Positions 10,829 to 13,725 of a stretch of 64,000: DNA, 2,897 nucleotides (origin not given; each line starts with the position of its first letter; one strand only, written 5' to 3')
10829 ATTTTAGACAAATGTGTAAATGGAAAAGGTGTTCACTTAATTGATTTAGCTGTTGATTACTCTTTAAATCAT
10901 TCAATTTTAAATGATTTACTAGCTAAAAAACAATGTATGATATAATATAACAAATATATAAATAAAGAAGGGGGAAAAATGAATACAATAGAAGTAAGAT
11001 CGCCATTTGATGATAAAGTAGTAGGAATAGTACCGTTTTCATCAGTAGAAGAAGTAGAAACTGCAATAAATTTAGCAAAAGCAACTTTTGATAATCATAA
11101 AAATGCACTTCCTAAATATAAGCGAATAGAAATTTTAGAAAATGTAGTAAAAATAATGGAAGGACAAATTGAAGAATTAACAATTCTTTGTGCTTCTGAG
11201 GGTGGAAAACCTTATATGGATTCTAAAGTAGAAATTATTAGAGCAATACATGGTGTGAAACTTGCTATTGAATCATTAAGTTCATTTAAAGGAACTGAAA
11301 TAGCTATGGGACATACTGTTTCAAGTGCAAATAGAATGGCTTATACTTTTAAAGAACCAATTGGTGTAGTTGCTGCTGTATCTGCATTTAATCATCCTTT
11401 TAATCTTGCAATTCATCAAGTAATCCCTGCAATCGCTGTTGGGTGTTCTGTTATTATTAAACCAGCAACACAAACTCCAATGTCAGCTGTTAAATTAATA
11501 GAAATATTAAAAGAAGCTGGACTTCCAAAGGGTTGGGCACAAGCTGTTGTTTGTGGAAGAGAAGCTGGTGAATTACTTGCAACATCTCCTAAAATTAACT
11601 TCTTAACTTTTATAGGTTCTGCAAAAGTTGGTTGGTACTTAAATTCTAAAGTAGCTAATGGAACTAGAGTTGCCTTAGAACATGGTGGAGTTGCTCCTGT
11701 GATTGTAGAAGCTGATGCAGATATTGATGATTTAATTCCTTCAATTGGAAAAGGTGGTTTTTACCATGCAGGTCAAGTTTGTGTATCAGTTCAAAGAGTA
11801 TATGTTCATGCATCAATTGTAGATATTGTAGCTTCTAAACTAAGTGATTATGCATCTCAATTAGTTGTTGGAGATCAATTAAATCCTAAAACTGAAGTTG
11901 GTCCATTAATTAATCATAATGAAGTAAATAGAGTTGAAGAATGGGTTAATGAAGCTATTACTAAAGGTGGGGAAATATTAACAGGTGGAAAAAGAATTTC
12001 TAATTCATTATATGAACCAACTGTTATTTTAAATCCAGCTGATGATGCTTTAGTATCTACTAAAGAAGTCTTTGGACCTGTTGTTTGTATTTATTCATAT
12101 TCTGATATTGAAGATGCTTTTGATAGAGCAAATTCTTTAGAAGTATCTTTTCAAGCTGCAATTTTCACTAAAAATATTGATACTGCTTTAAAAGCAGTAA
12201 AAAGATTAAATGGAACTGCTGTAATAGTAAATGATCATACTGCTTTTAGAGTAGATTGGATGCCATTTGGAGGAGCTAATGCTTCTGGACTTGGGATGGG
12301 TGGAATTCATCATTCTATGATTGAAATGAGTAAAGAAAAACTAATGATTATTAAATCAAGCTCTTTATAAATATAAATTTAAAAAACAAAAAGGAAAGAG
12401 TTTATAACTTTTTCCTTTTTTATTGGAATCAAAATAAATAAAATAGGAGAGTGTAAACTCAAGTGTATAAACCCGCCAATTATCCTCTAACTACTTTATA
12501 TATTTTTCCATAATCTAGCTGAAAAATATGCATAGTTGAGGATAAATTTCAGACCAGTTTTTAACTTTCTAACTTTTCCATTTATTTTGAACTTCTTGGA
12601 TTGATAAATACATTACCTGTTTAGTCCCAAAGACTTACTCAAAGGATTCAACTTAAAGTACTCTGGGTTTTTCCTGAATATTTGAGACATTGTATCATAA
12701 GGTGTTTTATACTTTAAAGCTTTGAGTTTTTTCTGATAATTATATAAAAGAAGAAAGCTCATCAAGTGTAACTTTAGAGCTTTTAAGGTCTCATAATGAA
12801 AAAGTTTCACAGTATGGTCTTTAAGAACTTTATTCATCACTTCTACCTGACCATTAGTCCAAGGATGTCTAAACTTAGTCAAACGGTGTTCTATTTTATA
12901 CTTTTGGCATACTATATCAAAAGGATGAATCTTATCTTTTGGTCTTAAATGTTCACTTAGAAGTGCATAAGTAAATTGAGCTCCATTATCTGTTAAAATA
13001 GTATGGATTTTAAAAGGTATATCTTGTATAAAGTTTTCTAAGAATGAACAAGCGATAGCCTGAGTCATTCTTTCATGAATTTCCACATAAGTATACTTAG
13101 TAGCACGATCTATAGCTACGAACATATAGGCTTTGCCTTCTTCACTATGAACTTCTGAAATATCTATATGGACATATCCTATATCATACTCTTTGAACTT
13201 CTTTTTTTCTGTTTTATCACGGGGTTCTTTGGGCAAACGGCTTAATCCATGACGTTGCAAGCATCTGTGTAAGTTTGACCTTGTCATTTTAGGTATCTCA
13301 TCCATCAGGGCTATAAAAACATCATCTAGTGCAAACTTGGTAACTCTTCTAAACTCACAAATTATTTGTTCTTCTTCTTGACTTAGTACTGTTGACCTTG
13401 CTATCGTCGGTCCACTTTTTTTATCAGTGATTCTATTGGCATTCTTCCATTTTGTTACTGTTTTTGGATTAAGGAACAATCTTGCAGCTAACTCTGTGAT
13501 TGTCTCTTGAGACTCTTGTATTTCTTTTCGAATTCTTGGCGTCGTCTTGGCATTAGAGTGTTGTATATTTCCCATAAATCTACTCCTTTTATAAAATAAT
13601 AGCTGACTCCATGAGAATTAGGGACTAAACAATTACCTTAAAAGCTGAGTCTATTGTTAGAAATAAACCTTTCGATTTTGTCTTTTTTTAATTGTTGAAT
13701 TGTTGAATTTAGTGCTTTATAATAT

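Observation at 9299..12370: Candidate 2-oxoglutarate decarboxylase / succinic semialdehyde dehydrogenase shunt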

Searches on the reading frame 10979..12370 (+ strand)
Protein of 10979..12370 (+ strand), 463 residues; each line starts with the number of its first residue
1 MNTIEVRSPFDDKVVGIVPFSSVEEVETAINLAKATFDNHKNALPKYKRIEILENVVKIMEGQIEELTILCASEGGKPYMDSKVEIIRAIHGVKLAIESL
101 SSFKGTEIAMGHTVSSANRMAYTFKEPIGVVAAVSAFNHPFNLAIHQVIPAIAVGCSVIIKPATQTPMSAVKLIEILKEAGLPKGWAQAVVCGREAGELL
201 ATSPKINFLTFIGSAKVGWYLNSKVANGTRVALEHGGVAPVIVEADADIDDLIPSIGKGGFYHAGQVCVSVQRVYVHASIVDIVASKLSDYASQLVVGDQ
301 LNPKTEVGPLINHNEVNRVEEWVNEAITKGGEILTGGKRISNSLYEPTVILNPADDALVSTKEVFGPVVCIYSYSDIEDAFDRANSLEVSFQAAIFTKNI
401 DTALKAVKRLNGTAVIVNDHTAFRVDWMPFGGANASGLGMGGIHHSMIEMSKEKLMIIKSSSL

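Call 3: search_protein_families(library=pfam, proteins=[window:10979-12370:+])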
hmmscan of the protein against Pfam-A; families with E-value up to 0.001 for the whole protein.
window:10979-12370:+ (463 aa): 1 family
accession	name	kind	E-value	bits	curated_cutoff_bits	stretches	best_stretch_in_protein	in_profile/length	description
PF00171.27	Aldedh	-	3.5e-125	418.6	23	1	3-454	8-459/461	Aldehyde dehydrogenase family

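Call 4: search_protein_families(library=ncbifam, proteins=[window:10979-12370:+])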
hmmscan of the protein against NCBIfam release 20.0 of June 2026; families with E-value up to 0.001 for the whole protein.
window:10979-12370:+ (463 aa): 45 families (the best 25 are shown)
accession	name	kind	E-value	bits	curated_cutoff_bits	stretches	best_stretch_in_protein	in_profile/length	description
NF040648.1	lactal_redase_Meth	equivalog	3.6e-117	392.2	650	1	3-458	12-462/463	lactaldehyde dehydrogenase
TIGR01780.1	SSADH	subfamily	4.7e-92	309.2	646.35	1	8-446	3-440/448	succinate-semialdehyde dehydrogenase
TIGR03250.1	PhnAcAld_DH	equivalog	2.9e-85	286.7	635.65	1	2-448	17-460/472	phosphonoacetaldehyde dehydrogenase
NF010000.0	PRK13473.1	subfamily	1.4e-84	284.4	615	1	4-441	19-455/475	aminobutyraldehyde dehydrogenase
NF047626.1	SulfactDhSafD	equivalog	2.4e-84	284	700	1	4-458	3-454/454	sulfoacetaldehyde dehydrogenase SafD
TIGR01804.1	BADH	equivalog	4.3e-83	279.3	668.6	1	3-440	14-453/467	betaine-aldehyde dehydrogenase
NF006916.0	PRK09407.1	equivalog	8.2e-83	278.8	521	1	3-440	35-474/526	succinic semialdehyde dehydrogenase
NF009725.0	PRK13252.1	equivalog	4.4e-82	276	593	1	2-454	22-475/488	betaine-aldehyde dehydrogenase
NF045735.1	PaDhStyDPseudo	equivalog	3.1e-80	270.2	850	1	2-450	18-472/483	phenylacetaldehyde dehydrogenase StyD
TIGR02299.1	HpaE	equivalog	3.1e-78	263.5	638.35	1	3-454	17-472/488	5-carboxymethyl-2-hydroxymuconate semialdehyde dehydrogenase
NF008415.0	PRK11241.1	equivalog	1e-76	258.6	828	1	2-457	26-479/482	NADP-dependent succinate-semialdehyde dehydrogenase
NF042993.1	AlphKGSA_gudD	equivalog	2.5e-76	257.4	770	1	11-436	28-457/481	alpha-ketoglutaric semialdehyde dehydrogenase GucD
NF040869.1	G3PDH_Arch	equivalog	8.5e-75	252.3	780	1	3-457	34-490/502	NADP-dependent glyceraldehyde-3-phosphate dehydrogenase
TIGR03216.1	OH_muco_semi_DH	equivalog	1.2e-73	248.4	693.25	1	4-454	16-475/481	2-hydroxymuconic semialdehyde dehydrogenase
NF045736.1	PaDhStyDRhodo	equivalog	2.6e-73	247.2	800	1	8-454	24-473/479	phenylacetaldehyde dehydrogenase StyD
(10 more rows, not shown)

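Call 10: search_solved_structures(query=window:10979-12370:+, max_evalue=1e-40)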
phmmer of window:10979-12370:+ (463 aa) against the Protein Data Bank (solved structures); distinct sequences matched with E-value up to 1e-40: 170 (the best 60 are shown).
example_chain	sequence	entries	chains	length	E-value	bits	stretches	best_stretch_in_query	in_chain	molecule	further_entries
5kf0_A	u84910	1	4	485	5.6e-86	292.5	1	4-459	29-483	Aldehyde dehydrogenase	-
8hap_A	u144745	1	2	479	6.7e-86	292.3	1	3-458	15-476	Aldehyde dehydrogenase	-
5j6b_A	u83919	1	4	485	9.7e-85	288.4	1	4-459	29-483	Aldehyde dehydrogenase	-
5jry_A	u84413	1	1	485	1.2e-84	288.2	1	4-459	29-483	NAD-dependent aldehyde dehydrogenase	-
5mz5_A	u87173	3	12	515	1.2e-84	288.1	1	4-460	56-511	ALDH21) | aldehyde dehydrogenase 21 | Aldehyde dehydrogenase 21 (ALDH21)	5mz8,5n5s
3pqa_A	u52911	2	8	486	2.2e-81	277.4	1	4-460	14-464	Lactaldehyde dehydrogenase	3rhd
4pxl_A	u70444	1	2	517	2.9e-67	230.8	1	3-440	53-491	Cytosolic aldehyde dehydrogenase RF2C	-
4o5h_A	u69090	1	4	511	6.3e-66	226.4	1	4-440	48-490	Phenylacetaldehyde dehydrogenase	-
3jz4_A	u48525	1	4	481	1.2e-65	225.5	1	3-454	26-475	Succinate-semialdehyde dehydrogenase [NADP+]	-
3u4j_A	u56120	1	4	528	6.7e-65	223.1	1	11-441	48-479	NAD-dependent aldehyde dehydrogenase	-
3ek1_A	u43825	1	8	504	7.7e-65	222.9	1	3-452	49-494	Aldehyde dehydrogenase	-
8of1_A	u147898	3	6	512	8.5e-65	222.7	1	2-454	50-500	Succinate-semialdehyde dehydrogenase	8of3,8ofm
8s33_A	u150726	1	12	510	9.1e-65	222.6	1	3-456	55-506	Succinate-semialdehyde dehydrogenase [NAD(P)+]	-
3prl_A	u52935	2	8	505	4.2e-64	220.4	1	4-458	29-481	NADP-dependent glyceraldehyde-3-phosphate dehydrogenase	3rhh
4pz2_A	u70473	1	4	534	1.1e-62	215.8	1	3-446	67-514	ZmALDH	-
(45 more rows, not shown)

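Call 63: search_solved_structures(query=window:10979-12367:+, max_evalue=1e-80, show_alignments=5)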
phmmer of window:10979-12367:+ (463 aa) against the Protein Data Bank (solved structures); distinct sequences matched with E-value up to 1e-80: 6.
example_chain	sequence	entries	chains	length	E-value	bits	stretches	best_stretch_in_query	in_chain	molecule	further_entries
5kf0_A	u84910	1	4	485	5.6e-86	292.5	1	4-459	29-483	Aldehyde dehydrogenase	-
8hap_A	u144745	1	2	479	6.7e-86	292.3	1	3-458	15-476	Aldehyde dehydrogenase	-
5j6b_A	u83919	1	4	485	9.7e-85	288.4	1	4-459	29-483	Aldehyde dehydrogenase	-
5jry_A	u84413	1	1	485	1.2e-84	288.2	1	4-459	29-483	NAD-dependent aldehyde dehydrogenase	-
5mz5_A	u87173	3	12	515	1.2e-84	288.1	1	4-460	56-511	ALDH21) | aldehyde dehydrogenase 21 | Aldehyde dehydrogenase 21 (ALDH21)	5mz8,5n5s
3pqa_A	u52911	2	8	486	2.2e-81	277.4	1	4-460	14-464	Lactaldehyde dehydrogenase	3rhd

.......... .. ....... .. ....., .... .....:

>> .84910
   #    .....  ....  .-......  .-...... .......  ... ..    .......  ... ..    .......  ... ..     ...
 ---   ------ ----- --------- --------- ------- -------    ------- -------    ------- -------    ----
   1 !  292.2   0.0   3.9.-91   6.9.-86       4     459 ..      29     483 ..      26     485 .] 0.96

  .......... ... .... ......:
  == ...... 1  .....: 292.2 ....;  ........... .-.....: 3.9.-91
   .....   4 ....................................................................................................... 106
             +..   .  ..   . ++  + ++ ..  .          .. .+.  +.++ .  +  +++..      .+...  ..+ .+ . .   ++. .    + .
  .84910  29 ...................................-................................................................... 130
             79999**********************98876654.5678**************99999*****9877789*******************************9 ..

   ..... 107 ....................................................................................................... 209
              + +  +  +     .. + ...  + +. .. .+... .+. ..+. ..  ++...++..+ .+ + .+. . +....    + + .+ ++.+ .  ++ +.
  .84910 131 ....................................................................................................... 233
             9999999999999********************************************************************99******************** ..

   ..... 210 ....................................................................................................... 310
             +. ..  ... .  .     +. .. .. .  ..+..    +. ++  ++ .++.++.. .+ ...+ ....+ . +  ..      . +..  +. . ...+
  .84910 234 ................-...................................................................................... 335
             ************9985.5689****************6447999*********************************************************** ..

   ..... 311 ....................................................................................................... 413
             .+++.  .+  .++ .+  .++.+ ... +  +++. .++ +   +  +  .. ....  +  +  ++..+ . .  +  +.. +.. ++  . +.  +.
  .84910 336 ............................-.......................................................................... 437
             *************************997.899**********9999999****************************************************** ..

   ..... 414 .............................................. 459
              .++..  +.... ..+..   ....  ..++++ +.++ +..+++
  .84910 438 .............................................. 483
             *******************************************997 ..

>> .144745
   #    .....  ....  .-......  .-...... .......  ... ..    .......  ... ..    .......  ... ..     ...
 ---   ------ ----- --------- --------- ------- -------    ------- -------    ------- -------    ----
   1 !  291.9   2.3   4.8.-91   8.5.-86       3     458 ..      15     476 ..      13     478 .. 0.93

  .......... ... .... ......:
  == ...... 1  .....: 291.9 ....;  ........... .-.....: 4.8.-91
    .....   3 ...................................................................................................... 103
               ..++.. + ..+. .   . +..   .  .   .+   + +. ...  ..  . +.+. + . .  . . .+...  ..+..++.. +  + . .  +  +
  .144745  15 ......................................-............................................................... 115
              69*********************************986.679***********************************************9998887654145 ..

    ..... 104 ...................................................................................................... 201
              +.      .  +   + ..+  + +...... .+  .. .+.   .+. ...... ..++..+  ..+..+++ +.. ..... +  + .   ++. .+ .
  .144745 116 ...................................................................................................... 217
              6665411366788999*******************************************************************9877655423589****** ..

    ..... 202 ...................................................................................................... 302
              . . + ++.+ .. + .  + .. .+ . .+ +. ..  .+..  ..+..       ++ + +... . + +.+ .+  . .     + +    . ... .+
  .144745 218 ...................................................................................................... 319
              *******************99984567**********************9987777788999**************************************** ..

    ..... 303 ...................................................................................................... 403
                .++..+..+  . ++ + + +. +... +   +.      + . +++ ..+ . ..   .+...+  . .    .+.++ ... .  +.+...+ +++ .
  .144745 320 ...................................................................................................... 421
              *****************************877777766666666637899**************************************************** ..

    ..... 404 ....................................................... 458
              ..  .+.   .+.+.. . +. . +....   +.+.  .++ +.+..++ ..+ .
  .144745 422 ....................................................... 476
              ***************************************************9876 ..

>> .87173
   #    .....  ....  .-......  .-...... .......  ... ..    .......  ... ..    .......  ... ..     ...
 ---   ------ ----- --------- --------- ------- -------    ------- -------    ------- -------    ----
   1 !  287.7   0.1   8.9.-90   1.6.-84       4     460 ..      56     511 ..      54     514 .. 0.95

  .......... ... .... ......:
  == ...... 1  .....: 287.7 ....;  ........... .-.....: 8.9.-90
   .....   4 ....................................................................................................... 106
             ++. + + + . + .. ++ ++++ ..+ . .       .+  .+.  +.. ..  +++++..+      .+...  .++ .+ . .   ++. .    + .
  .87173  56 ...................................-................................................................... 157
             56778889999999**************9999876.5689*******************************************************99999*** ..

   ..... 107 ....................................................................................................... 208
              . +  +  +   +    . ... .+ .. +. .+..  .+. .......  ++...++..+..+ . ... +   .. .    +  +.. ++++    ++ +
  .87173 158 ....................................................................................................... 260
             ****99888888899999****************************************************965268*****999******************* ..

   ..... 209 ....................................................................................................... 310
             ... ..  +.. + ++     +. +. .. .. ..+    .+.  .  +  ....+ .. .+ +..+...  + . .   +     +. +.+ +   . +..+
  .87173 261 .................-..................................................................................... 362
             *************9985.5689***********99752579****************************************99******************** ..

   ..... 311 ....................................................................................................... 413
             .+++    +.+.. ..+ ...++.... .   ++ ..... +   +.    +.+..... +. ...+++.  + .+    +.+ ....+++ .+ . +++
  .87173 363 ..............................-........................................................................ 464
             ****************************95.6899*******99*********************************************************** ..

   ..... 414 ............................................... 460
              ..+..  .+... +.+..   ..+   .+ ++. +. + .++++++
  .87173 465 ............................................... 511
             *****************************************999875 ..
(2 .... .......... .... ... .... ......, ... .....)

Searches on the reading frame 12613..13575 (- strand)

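Call 3: search_protein_families(library=pfam, proteins=[window:12613-13575:-])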
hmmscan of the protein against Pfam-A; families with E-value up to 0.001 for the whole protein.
window:12613-13575:- (320 aa): 3 families
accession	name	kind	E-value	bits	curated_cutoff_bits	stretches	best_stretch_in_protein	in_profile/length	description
PF00665.32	rve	-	1.1e-11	45.3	32.6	1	134-238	7-102/102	Integrase core domain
PF13683.12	rve_3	-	5.3e-09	36.1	26.5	1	227-292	2-67/67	Integrase core domain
PF13610.12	DDE_Tnp_IS240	-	0.00039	21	27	0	135-237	4-108/139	DDE domain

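Call 4: search_protein_families(library=ncbifam, proteins=[window:12613-13575:-])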
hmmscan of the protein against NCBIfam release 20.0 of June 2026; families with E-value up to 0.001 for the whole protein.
window:12613-13575:- (320 aa): 6 families
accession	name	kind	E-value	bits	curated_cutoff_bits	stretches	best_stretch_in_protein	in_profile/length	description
NF033577.2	transpos_IS481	equivalog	5.3e-69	232.9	224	1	17-295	7-283/284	IS481 family transposase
NF033516.0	transpos_IS3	equivalog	4.8e-19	68.8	160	1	86-292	155-365/369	IS3 family transposase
NF033546.1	transpos_IS21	equivalog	4.8e-11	42.7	160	1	21-272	6-260/294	IS21 family transposase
NF033545.0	transpos_IS630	equivalog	1.3e-09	37.9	100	1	141-217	175-251/299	IS630 family transposase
NF033587.1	transpos_IS6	equivalog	1.4e-05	24.9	125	1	118-234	55-166/202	IS6 family transposase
NF033550.5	transpos_ISL3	equivalog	0.00011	21.4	180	0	234-268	330-364/370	ISL3 family transposase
